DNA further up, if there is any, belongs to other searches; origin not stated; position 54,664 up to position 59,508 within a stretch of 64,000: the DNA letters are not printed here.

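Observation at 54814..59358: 1514-aa GlmS-like amidotransferase with a large insertion and extra SIS modules, paired with a PrpD-family protein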

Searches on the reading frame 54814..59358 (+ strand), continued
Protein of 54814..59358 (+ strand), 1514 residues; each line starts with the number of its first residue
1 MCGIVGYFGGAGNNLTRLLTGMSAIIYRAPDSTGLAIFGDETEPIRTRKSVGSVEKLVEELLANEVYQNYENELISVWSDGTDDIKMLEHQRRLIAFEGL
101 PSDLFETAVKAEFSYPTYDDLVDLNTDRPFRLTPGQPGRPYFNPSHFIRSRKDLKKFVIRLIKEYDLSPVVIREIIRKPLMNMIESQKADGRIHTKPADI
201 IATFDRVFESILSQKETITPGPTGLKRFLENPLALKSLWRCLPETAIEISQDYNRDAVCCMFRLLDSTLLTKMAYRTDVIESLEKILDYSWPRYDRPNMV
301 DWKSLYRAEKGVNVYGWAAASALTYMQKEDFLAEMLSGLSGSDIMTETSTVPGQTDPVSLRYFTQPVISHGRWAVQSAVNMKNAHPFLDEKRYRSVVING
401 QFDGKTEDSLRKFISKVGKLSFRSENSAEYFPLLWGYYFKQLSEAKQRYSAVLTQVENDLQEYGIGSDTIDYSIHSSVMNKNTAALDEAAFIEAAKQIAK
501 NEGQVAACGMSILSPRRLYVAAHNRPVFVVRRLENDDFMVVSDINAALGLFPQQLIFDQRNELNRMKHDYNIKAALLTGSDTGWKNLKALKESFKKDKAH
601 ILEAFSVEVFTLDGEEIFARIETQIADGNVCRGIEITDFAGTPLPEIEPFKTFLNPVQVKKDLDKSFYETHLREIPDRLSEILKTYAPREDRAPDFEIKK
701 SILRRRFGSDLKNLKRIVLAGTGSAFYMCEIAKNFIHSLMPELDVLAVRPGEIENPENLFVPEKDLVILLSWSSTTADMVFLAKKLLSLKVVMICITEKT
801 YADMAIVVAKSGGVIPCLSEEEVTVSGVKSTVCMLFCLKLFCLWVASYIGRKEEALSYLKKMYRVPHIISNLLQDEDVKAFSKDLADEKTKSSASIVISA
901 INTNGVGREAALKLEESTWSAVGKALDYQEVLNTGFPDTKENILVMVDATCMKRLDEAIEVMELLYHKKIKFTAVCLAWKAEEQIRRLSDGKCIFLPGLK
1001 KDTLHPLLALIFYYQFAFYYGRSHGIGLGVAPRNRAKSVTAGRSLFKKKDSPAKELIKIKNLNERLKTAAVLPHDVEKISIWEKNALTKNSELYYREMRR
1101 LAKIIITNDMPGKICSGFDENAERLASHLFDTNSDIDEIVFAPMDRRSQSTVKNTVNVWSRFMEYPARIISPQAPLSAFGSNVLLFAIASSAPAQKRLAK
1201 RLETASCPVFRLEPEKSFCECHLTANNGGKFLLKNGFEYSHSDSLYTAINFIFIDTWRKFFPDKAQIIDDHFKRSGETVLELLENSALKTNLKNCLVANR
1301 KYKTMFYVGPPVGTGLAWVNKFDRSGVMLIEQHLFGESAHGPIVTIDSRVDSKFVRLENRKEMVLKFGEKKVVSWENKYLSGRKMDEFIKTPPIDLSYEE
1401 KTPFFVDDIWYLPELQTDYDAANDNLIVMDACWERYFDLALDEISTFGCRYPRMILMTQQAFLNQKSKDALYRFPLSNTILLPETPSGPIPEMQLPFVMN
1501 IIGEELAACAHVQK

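Call 13: find_encoding_contigs(protein=P0106, flank=10000, max_places=3)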
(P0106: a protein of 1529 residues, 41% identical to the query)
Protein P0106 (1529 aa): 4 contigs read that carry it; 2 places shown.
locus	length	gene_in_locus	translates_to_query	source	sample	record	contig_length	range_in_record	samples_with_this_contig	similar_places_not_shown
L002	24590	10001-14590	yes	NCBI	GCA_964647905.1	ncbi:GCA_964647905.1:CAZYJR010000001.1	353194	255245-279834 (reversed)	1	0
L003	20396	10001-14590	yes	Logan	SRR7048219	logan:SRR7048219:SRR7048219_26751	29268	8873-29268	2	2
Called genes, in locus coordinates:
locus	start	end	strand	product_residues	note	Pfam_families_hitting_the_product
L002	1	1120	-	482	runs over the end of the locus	PF01979:Amidohydro_1, PF07969:Amidohydro_3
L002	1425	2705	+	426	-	PF06245:DUF1015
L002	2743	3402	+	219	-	PF05175:MTS, PF13649:Methyltransf_25 (weak), PF13847:Methyltransf_31 (weak)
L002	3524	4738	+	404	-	PF06253:MTTB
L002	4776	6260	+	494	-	PF13522:GATase_6, PF13537:GATase_7, PF00733:Asn_synthase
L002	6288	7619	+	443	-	PF01266:DAO, PF07992:Pyr_redox_2 (faint)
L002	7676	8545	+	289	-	PF12706:Lactamase_B_2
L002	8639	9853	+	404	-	PF06253:MTTB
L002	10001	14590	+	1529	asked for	PF01380:SIS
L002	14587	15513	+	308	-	PF00795:CN_hydrolase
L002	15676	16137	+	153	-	PF00571:CBS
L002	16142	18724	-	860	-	PF08335:GlnD_UR_UTase, PF01966:HD, PF13291:ACT_4 (faint), PF24931:ACT_ACR9_3rd, PF01842:ACT, PF26956:ACT_ACR_D1 (weak)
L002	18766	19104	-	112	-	PF00543:P-II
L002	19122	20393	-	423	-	PF00909:Ammonium_transp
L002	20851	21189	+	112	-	PF00543:P-II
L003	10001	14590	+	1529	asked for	PF01380:SIS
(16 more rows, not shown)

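Call 18: search_solved_structures(query=A1, max_evalue=1, show_alignments=3)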
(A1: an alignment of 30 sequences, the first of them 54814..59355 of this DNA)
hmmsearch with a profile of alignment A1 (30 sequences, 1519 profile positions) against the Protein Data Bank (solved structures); distinct sequences matched with E-value up to 1: 28.
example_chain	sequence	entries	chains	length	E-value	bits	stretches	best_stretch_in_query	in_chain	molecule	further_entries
6zmk_A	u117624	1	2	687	2.6e-28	101.2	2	609-1040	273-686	Glutamine--fructose-6-phosphate aminotransferase [isomerizing] 1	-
6r4h_A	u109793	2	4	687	7e-28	99.7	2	609-1040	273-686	Glutamine--fructose-6-phosphate aminotransferase [isomerizing] 1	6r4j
6zmj_A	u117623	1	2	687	7.2e-28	99.7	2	609-1040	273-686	Glutamine--fructose-6-phosphate aminotransferase [isomerizing] 1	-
6r4e_A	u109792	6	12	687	7.2e-28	99.7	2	609-1040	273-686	Glutamine--fructose-6-phosphate aminotransferase [isomerizing] 1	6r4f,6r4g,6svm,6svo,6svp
7ndl_A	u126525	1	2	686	2.1e-27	98.2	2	609-1040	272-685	Isoform 2 of Glutamine-fructose-6-phosphate aminotransferase [isomerizing] 1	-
6r4i_A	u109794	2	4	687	2.7e-27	97.8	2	609-1040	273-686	Glutamine--fructose-6-phosphate aminotransferase [isomerizing] 1 | Glutamine--fructose-6-phosphate-aminotransferase [isomerizing] 1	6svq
2zj3_A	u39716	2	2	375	4e-21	77.3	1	658-1040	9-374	Glucosamine--fructose-6-phosphate aminotransferase [isomerizing] 1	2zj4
2v4m_A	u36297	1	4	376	4.1e-21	77.3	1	658-1040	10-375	GLUCOSAMINE--FRUCTOSE-6-PHOSPHATE AMINOTRANSFERASE [ISOMERIZING] 1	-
2poc_A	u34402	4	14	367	6e-19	70.1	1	710-1040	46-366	isomerase domain of glutamine-fructose-6-phosphate transaminase (isomerizing)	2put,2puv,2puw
4amv_A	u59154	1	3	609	1.3e-14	55.7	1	628-1040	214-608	GLUCOSAMINE--FRUCTOSE-6-PHOSPHATE AMINOTRANSFERASE [ISOMER IZING]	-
1jxa_A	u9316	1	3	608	1.1e-13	52.7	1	628-1040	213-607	glucosamine 6-phosphate synthase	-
2j6h_A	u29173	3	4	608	1.5e-13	52.2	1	628-1040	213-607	GLUCOSAMINE-FRUCTOSE-6-PHOSPHATE AMINOTRANSFERASE | GLUCOSAMINE--FRUCTOSE-6-PHOSPHATE AMINOTRANSFERASE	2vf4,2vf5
3ooj_A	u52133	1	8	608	3.7e-13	50.9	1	628-1040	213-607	Glucosamine/fructose-6-phosphate aminotransferase, isomerizing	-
3g68_A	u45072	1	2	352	1.4e-10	42.4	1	712-968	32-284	Putative phosphosugar isomerase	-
4s1w_A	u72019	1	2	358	3.5e-10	41.1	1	664-1040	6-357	Glutamine--fructose-6-phosphate aminotransferase [isomerizing]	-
1moq_A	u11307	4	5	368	1.3e-09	39.2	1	711-1040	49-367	GLUCOSAMINE 6-PHOSPHATE SYNTHASE | Glutamine--fructose-6-phosphate aminotransferase [isomerizing]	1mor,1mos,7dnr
3tbf_A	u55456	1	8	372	2e-09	38.6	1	693-1040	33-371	Glucosamine--fructose-6-phosphate aminotransferase [isomerizing]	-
3hba_A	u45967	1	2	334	2.6e-05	24.9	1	698-917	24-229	Putative phosphosugar isomerase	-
8eol_A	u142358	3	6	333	2.6e-05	24.9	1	698-917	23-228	GLUCOSAMINE-6-PHOSPHATE DEAMINASE | Glutamine-fructose-6-phosphate transaminase (Isomerizing)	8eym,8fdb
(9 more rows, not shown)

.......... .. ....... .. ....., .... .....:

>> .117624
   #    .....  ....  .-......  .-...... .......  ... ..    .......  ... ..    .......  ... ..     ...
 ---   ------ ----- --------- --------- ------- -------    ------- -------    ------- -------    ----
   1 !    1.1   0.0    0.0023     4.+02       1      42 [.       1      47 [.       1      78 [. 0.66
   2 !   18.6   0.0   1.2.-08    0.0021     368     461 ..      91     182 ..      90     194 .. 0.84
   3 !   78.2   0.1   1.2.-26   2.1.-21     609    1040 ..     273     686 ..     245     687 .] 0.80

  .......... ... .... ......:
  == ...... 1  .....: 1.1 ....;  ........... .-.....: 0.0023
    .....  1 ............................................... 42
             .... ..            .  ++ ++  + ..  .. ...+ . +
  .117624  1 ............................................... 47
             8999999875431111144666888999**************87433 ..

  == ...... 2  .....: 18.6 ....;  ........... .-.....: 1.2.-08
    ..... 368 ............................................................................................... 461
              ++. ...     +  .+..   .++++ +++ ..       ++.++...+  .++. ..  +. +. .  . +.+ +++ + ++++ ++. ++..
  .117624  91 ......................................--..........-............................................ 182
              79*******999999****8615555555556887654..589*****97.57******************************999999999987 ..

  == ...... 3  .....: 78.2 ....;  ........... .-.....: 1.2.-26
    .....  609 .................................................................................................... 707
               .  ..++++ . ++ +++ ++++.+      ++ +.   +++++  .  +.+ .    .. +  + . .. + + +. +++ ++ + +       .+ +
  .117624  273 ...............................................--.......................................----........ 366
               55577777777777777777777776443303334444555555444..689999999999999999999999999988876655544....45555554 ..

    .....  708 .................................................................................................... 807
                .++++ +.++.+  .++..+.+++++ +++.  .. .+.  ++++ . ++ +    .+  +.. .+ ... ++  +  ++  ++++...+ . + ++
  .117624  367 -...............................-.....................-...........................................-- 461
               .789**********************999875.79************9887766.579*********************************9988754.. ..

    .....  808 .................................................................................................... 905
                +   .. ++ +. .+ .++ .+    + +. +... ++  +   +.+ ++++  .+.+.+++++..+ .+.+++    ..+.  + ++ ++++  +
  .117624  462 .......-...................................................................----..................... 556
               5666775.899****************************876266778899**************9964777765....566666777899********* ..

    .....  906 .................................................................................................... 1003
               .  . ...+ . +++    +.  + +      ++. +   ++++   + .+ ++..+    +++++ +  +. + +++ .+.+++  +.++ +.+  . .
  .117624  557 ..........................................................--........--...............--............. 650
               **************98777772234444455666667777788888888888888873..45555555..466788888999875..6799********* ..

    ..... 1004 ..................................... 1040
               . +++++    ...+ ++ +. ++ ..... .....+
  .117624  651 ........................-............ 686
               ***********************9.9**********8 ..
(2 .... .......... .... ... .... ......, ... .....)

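Call 24: find_encoding_contigs(protein=P0028, flank=10000, max_places=2)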
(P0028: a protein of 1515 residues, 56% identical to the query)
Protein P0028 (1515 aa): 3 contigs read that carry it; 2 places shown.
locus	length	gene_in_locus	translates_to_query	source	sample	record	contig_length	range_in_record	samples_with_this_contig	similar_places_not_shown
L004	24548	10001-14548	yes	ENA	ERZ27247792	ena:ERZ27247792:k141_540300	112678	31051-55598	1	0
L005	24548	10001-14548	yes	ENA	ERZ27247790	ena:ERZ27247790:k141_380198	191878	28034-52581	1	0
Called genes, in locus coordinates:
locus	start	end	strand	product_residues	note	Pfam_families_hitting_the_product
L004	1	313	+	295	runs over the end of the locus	PF01261:AP_endonuc_2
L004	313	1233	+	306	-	PF01261:AP_endonuc_2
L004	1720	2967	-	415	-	PF01053:Cys_Met_Meta_PP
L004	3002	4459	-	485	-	PF06253:MTTB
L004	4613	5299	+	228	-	PF00392:GntR, PF07729:FCD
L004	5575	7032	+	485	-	PF06253:MTTB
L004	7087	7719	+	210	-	PF02607:B12-binding_2, PF02310:B12-binding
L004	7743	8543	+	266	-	PF00809:Pterin_bind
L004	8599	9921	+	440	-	PF03972:MmgE_PrpD_N, PF19305:MmgE_PrpD_C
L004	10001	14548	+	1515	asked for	PF01380:SIS (faint)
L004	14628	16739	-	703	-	PF00005:ABC_tran, PF00006:ATP-synt_ab (faint), PF00485:PRK (faint), PF02463:SMC_N (weak), PF08352:oligo_HPY, PF00005:ABC_tran, PF02463:SMC_N (weak), PF08352:oligo_HPY, +7 more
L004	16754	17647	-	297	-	PF12911:OppC_N (weak), PF00528:BPD_transp_1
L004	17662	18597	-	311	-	PF19300:BPD_transp_1_N (faint), PF00528:BPD_transp_1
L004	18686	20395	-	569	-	PF00496:SBP_bac_5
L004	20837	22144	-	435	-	PF00890:FAD_binding_2 (faint), PF01266:DAO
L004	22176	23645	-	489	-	PF06253:MTTB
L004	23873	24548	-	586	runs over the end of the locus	PF02730:AFOR_N, PF01314:AFOR_C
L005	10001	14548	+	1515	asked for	PF01380:SIS (faint)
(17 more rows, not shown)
